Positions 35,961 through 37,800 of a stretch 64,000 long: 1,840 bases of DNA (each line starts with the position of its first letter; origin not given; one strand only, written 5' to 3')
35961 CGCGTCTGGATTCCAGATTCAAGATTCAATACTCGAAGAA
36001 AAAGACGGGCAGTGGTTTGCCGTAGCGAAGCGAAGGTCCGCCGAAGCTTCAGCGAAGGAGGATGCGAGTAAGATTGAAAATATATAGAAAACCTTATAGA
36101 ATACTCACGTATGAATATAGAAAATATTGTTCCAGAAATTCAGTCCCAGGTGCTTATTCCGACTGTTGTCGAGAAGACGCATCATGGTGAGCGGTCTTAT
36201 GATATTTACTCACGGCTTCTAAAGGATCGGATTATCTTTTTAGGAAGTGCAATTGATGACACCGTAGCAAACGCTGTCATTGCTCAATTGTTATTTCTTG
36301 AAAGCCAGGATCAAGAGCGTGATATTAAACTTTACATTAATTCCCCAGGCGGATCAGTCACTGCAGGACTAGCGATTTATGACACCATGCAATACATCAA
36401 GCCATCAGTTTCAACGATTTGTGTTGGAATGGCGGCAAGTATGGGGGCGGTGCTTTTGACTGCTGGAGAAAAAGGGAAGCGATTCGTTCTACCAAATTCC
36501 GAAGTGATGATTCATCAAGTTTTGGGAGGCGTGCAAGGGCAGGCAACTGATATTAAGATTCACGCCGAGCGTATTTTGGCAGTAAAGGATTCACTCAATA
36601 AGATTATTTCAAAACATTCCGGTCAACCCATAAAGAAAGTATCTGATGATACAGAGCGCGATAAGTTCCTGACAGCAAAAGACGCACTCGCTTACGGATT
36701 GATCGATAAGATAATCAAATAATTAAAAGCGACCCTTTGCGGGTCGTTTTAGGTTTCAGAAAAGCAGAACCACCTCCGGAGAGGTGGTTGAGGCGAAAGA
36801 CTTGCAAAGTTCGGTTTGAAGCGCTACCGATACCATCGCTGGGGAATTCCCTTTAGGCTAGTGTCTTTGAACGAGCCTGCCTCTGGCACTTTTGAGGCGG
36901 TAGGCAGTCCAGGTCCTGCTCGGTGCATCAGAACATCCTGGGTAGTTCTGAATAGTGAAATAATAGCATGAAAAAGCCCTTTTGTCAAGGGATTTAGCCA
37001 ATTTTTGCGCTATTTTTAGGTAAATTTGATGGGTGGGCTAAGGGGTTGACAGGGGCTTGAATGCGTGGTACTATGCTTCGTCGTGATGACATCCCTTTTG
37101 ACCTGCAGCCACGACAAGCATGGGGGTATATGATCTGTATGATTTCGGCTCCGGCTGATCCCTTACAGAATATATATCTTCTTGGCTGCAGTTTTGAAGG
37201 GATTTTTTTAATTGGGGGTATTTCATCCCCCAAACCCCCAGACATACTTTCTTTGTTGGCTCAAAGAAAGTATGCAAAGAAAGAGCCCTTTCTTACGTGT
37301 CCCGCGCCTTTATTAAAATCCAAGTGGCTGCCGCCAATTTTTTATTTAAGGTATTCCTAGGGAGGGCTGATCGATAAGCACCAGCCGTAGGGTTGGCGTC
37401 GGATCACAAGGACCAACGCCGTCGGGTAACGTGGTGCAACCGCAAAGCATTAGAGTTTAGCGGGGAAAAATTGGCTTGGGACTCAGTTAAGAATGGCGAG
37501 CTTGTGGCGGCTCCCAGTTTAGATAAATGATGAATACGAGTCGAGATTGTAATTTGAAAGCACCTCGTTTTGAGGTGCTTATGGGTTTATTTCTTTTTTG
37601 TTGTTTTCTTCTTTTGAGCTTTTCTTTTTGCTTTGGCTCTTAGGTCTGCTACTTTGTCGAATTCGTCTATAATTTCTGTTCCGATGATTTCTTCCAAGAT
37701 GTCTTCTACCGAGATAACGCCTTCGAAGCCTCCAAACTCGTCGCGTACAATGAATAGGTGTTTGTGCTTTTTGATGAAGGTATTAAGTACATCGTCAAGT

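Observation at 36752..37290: Divergent strong promoters driving two ORF-less transcripts in an 860-bp intergenic region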

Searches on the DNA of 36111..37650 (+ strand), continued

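Call 73: search_rna_families(source=L017, start=4760, end=4960, threshold=evalue, max_evalue=10)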
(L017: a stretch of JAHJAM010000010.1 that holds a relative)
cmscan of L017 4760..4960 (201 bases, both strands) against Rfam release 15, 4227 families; matches with E-value up to 10: 6.
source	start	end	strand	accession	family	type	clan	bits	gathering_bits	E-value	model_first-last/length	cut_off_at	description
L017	4840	4901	+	RF00754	mir-279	Gene; miRNA;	CL00095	16.1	56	1.2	1-87/87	no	mir-279 microRNA precursor family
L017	4838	4903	+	RF03703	mir-3622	Gene; miRNA;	-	14.2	78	5.5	1-84/84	no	mir-3622 microRNA precursor family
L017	4923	4957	+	RF00486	mir-129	Gene; miRNA;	-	13.5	48.6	4.2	1-75/75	no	mir-129 microRNA precursor family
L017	4876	4927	-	RF02001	group-II-D1D4-3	Intron;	CL00102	13.4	32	1.1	1-170/170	no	Group II catalytic intron D1-D4-3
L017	4778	4937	+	RF00506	Thr_leader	Cis-reg; leader;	-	12.9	55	4.6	1-118/118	no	Threonine operon leader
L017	4794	4938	+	RF04149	MIR447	Gene; miRNA;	-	10.7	200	5.5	29-208/236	no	MIR447 microRNA precursor family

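Call 74: search_rna_families(source=L013, start=4680, end=4880, threshold=evalue, max_evalue=10)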
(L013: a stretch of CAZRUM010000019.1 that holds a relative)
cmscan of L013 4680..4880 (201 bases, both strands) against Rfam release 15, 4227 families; matches with E-value up to 10: 2.
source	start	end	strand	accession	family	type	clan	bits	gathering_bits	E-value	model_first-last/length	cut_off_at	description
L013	4709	4763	+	RF01312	sR9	Gene; snRNA; snoRNA; CD-box;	-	14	36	2.5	1-55/55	no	Small nucleolar RNA sR9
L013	4779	4839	-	RF03588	mir-2319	Gene; miRNA;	-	13.5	89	5.2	1-71/71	no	mir-2319 microRNA precursor family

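Call 77: search_dna_similar(query=window:36725-37215:+, collection=phages, mode=distant, max_evalue=0.01, max_rows=10)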
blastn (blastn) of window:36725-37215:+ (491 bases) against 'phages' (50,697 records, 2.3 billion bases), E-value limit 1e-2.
No match.

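Call 78: search_dna_similar(query=window:36725-37215:+, collection=plasmids, mode=distant, max_evalue=0.01, max_rows=10)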
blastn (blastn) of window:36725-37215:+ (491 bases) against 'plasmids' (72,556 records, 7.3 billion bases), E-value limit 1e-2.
No match.
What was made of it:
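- Tried and rejected: No similarity to phage or plasmid collections (calls 77, 78).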
